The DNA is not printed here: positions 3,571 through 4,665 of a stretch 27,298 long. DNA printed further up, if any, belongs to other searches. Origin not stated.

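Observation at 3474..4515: Xanthorhodopsin-family proton-pump rhodopsin divergently paired with the fliM flagellar operon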

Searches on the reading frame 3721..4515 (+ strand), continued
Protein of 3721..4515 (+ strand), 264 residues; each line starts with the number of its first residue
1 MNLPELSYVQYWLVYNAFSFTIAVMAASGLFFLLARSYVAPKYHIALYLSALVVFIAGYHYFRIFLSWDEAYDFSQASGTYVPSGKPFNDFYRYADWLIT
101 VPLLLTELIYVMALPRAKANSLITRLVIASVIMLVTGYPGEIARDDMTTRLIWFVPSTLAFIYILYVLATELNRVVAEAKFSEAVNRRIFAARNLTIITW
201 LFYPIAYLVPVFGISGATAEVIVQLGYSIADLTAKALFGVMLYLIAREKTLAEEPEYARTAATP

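Call 16: find_encoding_contigs(protein=P0008, flank=10000, max_places=4)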
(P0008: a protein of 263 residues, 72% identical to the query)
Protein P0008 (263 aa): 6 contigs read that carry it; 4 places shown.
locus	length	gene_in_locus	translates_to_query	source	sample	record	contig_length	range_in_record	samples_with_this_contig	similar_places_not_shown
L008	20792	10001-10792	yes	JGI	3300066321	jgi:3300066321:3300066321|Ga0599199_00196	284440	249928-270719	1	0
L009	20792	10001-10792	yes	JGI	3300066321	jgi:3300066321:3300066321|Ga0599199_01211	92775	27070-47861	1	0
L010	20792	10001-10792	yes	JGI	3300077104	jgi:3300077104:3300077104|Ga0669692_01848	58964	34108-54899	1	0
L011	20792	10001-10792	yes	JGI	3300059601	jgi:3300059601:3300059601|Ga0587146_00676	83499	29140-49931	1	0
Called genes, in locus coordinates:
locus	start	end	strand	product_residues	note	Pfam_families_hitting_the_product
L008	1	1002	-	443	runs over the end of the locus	PF00232:Glyco_hydro_1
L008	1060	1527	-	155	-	-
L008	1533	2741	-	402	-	PF13860:FlgD_ig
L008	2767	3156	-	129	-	PF19077:Big_13, PF25788:Ig_Rha78A_N (weak)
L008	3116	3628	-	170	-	PF20443:LAP1_N (faint), PF25788:Ig_Rha78A_N (faint), PF19077:Big_13 (weak)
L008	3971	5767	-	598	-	-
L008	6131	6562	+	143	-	PF10604:Polyketide_cyc2, PF06240:COXG (weak), PF03364:Polyketide_cyc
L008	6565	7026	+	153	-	PF10604:Polyketide_cyc2, PF03364:Polyketide_cyc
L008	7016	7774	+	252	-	PF00731:AIRC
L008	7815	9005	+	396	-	PF00448:SRP54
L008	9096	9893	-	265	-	PF07963:N_methyl, PF07596:SBP_bac_10 (weak)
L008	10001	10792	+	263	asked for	PF01036:Bac_rhodopsin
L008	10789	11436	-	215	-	-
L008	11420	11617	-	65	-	-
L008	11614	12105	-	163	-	PF02075:RuvC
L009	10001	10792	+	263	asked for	PF01036:Bac_rhodopsin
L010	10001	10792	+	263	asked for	PF01036:Bac_rhodopsin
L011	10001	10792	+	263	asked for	PF01036:Bac_rhodopsin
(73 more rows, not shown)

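Call 17: find_encoding_contigs(protein=P0005, flank=10000, max_places=4)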
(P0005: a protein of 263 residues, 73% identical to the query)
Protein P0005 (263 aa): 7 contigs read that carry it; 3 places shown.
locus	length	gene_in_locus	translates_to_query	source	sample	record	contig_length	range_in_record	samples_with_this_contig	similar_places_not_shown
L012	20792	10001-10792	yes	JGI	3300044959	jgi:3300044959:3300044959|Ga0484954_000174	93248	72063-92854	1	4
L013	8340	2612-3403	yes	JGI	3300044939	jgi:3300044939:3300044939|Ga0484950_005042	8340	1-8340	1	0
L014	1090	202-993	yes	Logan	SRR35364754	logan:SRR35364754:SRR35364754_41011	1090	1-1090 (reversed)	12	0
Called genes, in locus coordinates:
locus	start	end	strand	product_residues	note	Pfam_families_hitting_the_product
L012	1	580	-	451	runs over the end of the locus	PF02129:Peptidase_S15, PF00561:Abhydrolase_1, PF12697:Abhydrolase_6 (weak), PF12146:Hydrolase_4, PF00326:Peptidase_S9 (weak), PF08840:BAAT_C (weak)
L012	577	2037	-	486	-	PF00478:IMPDH, PF00571:CBS, PF00977:His_biosynth (faint), PF01070:FMN_dh, PF03060:NMO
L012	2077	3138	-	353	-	-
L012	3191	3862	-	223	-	-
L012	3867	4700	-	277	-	PF07963:N_methyl, PF07596:SBP_bac_10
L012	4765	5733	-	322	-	-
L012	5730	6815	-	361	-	PF00356:LacI, PF13560:HTH_31 (faint), PF00532:Peripla_BP_1, PF13407:Peripla_BP_4, PF13377:Peripla_BP_3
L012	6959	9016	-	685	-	-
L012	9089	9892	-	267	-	PF07963:N_methyl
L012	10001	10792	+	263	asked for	PF01036:Bac_rhodopsin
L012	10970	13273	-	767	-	PF09586:YfhO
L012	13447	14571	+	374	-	-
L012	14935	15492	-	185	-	PF00156:Pribosyltran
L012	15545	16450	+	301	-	PF00795:CN_hydrolase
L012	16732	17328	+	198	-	PF00466:Ribosomal_L10, PF27436:RL10_C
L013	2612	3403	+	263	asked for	PF01036:Bac_rhodopsin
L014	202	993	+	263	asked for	PF01036:Bac_rhodopsin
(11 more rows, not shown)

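Call 18: find_related_loci(query=window:3721-4515:+, collection=genome_contigs, flank=10000)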
Query window:3721-4515:+ (264 aa) in genome_contigs; peptide patterns used: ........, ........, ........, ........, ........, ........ (x = any residue, [..] = any of these).
600 stretches matched a pattern (row limit reached: there are more); 236 encode a relative of the query (tblastn E <= 1e-3); the best 80 are kept; 80 distinct loci.
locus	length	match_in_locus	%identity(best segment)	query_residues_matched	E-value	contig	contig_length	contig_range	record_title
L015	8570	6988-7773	76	1-263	2e-130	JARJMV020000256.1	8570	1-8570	MAG: bacterium isolate MAG_7 k141_357650, whole genome shotgun sequence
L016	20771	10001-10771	76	1-258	6e-128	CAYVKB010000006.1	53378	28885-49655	MAG TPA_asm: uncultured Fimbriimonadales bacterium isolate binchicken_co40_70 genome assembly, contig: NODE_518_length_5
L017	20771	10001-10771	74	1-258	2e-125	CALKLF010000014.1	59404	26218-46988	MAG: uncultured Fimbriimonadales bacterium isolate R1_Bin_Bin_75_sub_1 genome assembly, contig: c_000001600804, whole ge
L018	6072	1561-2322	75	1-255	3e-125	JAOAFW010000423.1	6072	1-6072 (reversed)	MAG: Fimbriimonadales bacterium isolate SKW30 k141_1185285, whole genome shotgun sequence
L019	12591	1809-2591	72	1-262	8e-125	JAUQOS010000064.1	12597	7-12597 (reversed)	MAG: Armatimonadota bacterium isolate BF2.bins.106.201808 NODE_3244_length_12597_cov_49.994707, whole genome shotgun seq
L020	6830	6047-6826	73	1-261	3e-124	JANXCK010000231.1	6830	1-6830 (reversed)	MAG: Fimbriimonadales bacterium isolate SKYB70 k141_439685, whole genome shotgun sequence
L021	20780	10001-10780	72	1-261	4e-123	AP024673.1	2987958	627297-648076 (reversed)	MAG: Fimbriimonadales bacterium KatS3mg018 DNA, complete genome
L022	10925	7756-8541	70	1-263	3e-121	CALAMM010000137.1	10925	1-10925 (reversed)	MAG: uncultured Fimbriimonadales bacterium isolate R1_Bin_MAXBIN__078_1 genome assembly, contig: c_000002066903, whole g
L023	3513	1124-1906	70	1-262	1e-122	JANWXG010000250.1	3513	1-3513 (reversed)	MAG: bacterium isolate SKYG40 NODE_250_length_3513_cov_9.297148, whole genome shotgun sequence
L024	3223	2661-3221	97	1-187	2e-122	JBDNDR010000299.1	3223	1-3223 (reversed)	MAG: Fimbriimonadales bacterium isolate RM_bin21_OCT21 C299, whole genome shotgun sequence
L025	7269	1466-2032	72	75-263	8e-88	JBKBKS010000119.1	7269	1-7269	MAG: Fimbriimonadales bacterium isolate 21I_052.bin.29 NODE_119_length_7269_cov_4.951335, whole genome shotgun sequence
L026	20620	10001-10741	54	2-253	9e-80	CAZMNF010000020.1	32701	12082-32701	MAG TPA_asm: uncultured Thermotogae bacterium isolate SRP185896_co2_339 genome assembly, contig: NODE_561_length_32701_c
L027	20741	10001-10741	52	2-253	9e-79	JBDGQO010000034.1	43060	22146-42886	MAG: Candidatus Bipolaricaulia bacterium isolate DAL-Ass_25_90C3R DAL-Ass_25_90C3R_34, whole genome shotgun sequence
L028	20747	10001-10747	54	2-253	5e-75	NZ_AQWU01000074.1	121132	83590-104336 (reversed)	Thermus igniterrae ATCC 700962 B128DRAFT_scaffold_0.1_C, whole genome shotgun sequence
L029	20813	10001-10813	50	1-264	5e-73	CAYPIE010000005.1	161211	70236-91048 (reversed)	MAG TPA_asm: uncultured Alcaligenaceae bacterium isolate SRP128890_co1_93 genome assembly, contig: NODE_101_length_16121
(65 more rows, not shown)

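Call 51: search_protein_families(library=ncbifam, proteins=[window:3721-4515:+])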
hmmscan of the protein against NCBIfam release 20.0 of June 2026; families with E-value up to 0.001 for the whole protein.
window:3721-4515:+ (264 aa): 0 families

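Call 66: search_protein_families(library=pfam, proteins=[L028:9073-10062:-, L028:7698-9155:+, L028:6180-7586:-, L028:10859-11488:+, L028:11501-12025:+, L028:12022-12543:+, L028:12533-13417:+, L028:7596-8516:-, L028:9050-9796:-, L028:6375-7688:+])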
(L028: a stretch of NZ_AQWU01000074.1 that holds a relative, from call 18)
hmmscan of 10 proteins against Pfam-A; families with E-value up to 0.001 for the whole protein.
L028:9073-10062:- (329 aa): 1 family
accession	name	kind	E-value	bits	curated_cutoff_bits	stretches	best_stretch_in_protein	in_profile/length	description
PF15461.11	BCD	-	1.2e-12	48.5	28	1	98-314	2-266/267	Beta-carotene 15,15'-dioxygenase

L028:7698-9155:+ (485 aa): 6 families
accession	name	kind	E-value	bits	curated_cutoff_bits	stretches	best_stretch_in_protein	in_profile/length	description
PF11066.14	DUF2867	-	1.1e-28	100.7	27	1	324-460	10-140/142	Protein of unknown function (DUF2867)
PF05368.20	NmrA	-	2.2e-19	70.6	27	1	2-133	4-135/298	NmrA-like family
PF13460.12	NAD_binding_10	-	3.5e-17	63.3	27.2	1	7-112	1-100/184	NAD(P)H-binding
PF01370.27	Epimerase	-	9.5e-12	45.3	20.9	1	3-109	1-114/240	NAD dependent epimerase/dehydratase family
PF01073.25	3Beta_HSD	-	3.4e-07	30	22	1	4-108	1-114/280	3-beta hydroxysteroid dehydrogenase/isomerase family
PF16363.11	GDP_Man_Dehyd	-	1.2e-05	25.4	27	1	4-67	1-75/332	GDP-mannose 4,6 dehydratase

L028:6180-7586:- (468 aa): 3 families
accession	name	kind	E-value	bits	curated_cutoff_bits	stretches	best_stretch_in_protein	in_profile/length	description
PF01593.30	Amino_oxidase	-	2.9e-14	53.6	19.8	1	11-442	2-440/443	Flavin containing amine oxidoreductase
PF13450.12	NAD_binding_8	-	4.7e-12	46.4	21.9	1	5-59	1-55/68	NAD(P)-binding Rossmann-like domain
PF01266.30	DAO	-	6.1e-05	23.1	27.9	1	3-48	2-52/353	FAD dependent oxidoreductase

L028:10859-11488:+ (209 aa): 5 families
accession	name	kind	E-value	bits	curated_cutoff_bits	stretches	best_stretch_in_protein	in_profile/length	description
PF00106.31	adh_short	-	1.7e-18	67.3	26.6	1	5-176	3-189/195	short chain dehydrogenase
PF13561.12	adh_short_C2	-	2.9e-12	47.1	27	1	9-180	1-187/236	Enoyl-(Acyl carrier protein) reductase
PF01370.27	Epimerase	-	2e-07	31.1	20.9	1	5-167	1-170/240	NAD dependent epimerase/dehydratase family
PF13460.12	NAD_binding_10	-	5.6e-05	23.5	27.2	1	9-168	1-145/184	NAD(P)H-binding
PF08659.16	KR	-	9.9e-05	22.8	22.6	1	5-169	3-178/180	KR domain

L028:11501-12025:+ (174 aa): 1 family
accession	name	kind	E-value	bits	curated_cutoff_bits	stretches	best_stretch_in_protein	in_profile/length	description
PF01613.24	Flavin_Reduct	-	1.4e-16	61.4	27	1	23-158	8-145/153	Flavin reductase like domain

L028:12022-12543:+ (173 aa): 1 family
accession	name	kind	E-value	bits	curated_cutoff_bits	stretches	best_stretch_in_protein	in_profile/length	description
PF04264.18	YceI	-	3e-09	37.9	23.7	1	35-166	21-149/150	YceI-like domain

L028:12533-13417:+ (294 aa): 2 families
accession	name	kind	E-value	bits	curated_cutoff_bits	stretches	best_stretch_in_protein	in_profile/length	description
PF03851.20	UvdE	-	3.8e-45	154.7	24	1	30-253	24-260/275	UV-endonuclease UvdE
PF01261.30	AP_endonuc_2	-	1.3e-07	32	31.1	1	83-213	21-163/249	Xylose isomerase-like TIM barrel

L028:7596-8516:- (306 aa): 0 families

L028:9050-9796:- (248 aa): 0 families

L028:6375-7688:+ (437 aa): 0 families

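Call 71: find_homologous_proteins(query=L028:9073-9780:-, max_evalue=0.001)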
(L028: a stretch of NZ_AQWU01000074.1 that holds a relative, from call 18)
Query L028:9073-9780:- (235 aa): 29 proteins with E <= 0.001 among 8000 candidates.
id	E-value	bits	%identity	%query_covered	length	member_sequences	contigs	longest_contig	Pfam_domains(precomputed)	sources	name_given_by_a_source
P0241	1.7e-136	472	100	100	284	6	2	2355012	PF15461.12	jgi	jgi:Brp/Blh family beta-carotene 15,15'-monooxygenase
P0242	4.7e-94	333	76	96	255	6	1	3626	PF15461.12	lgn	-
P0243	5.9e-94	333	75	96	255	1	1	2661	PF15461.12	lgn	-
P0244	1.9e-92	328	76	96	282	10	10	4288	PF15461.12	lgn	-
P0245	3.8e-86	307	73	100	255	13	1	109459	PF15461.12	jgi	jgi:Brp/Blh family beta-carotene 15,15'-monooxygenase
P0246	3.7e-85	304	71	100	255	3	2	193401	PF15461.12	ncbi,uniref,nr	ncbi:beta-carotene 15,15'-dioxygenase, Brp/Blh family [Thermus caldifontis]|uniref:beta-carotene 15,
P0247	3.6e-84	301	71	90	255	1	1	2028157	PF15461.12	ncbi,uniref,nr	ncbi:beta-carotene 15,15'-dioxygenase, Brp/Blh family [Thermus sediminis]|uniref:beta-carotene 15,15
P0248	5.4e-84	300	70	100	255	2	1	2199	PF15461.12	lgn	-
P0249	3.4e-83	298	70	95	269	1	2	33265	PF15461.12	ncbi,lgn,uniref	ncbi:MAG: beta-carotene 15,15'-dioxygenase, Brp/Blh family [Thermus sp.]|uniref:beta-carotene 15,15'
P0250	1.3e-80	289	68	96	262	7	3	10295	PF15461.12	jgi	jgi:Brp/Blh family beta-carotene 15,15'-monooxygenase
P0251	6.7e-80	287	70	92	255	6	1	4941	PF15461.12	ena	-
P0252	9.5e-80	286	70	90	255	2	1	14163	PF15461.12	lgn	-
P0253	1.4e-79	286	69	97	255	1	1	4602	PF15461.12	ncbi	-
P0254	4.1e-79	284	68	97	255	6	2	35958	PF15461.12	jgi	jgi:Brp/Blh family beta-carotene 15,15'-monooxygenase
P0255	5.0e-79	284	68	97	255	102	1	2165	PF15461.12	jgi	jgi:Brp/Blh family beta-carotene 15,15'-monooxygenase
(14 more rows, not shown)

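Call 83: search_protein_families(library=pfam, proteins=[L028:17138-17725:-, L028:17722-18651:-, L028:18680-19543:+, L028:16275-17138:-, L028:15062-16285:+, L028:19406-20677:-, L028:15215-16270:-])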
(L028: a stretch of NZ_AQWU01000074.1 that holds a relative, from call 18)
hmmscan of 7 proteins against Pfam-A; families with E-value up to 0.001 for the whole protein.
L028:17138-17725:- (195 aa): 3 families
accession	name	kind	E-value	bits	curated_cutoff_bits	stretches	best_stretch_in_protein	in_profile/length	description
PF13545.12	HTH_Crp_2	-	2.9e-17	62.8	27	1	114-186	1-69/70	Crp-like helix-turn-helix domain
PF00027.35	cNMP_binding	-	1.1e-15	57.8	27.5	1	2-75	2-76/89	Cyclic nucleotide-binding domain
PF00325.26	Crp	-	2.1e-09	37.4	21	1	141-169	4-32/32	Bacterial regulatory proteins, crp family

L028:17722-18651:- (309 aa): 5 families
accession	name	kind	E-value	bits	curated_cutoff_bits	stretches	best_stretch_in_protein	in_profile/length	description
PF13411.12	MerR_1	-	3.9e-18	65.7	21.6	1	34-102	1-67/69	MerR HTH family regulatory protein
PF02607.22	B12-binding_2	-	6.8e-12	45.8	23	1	111-181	2-72/74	B12 binding domain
PF00376.29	MerR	-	6.6e-11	42.3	28.2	1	35-72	1-38/38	MerR family regulatory protein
PF02310.24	B12-binding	-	6.7e-06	26.4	32.1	1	194-290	3-107/121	B12 binding domain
PF12728.13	HTH_17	-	0.0002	22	27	1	33-80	1-46/51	Helix-turn-helix domain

L028:18680-19543:+ (287 aa): 1 family
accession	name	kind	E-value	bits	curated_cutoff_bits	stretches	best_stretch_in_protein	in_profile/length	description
PF00494.24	SQS_PSY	-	5e-68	230.1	26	1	12-261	1-263/263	Squalene/phytoene synthase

L028:16275-17138:- (287 aa): 6 families
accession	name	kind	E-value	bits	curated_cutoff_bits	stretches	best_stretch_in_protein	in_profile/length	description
PF01370.27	Epimerase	-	3e-18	66.6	20.9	1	3-191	1-227/240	NAD dependent epimerase/dehydratase family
PF13460.12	NAD_binding_10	-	5.8e-18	65.9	27.2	1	7-138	1-144/184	NAD(P)H-binding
PF01073.25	3Beta_HSD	-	6.6e-13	48.8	22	1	5-106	2-119/280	3-beta hydroxysteroid dehydrogenase/isomerase family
PF07993.18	NAD_binding_4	-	2.4e-08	33.9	20.1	1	107-149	170-214/258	Male sterility protein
PF04321.23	RmlD_sub_bind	-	2.9e-08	33.6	27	1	1-210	1-223/287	RmlD substrate binding domain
PF05368.20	NmrA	-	0.0004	20.5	27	1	2-136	4-149/298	NmrA-like family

L028:15062-16285:+ (407 aa): 1 family
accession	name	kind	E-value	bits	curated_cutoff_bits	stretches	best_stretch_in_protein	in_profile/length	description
PF04143.19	Sulf_transp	-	6.7e-58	197.1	27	1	56-383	1-309/310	Sulphur transport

L028:19406-20677:- (423 aa): 0 families

L028:15215-16270:- (351 aa): 0 families
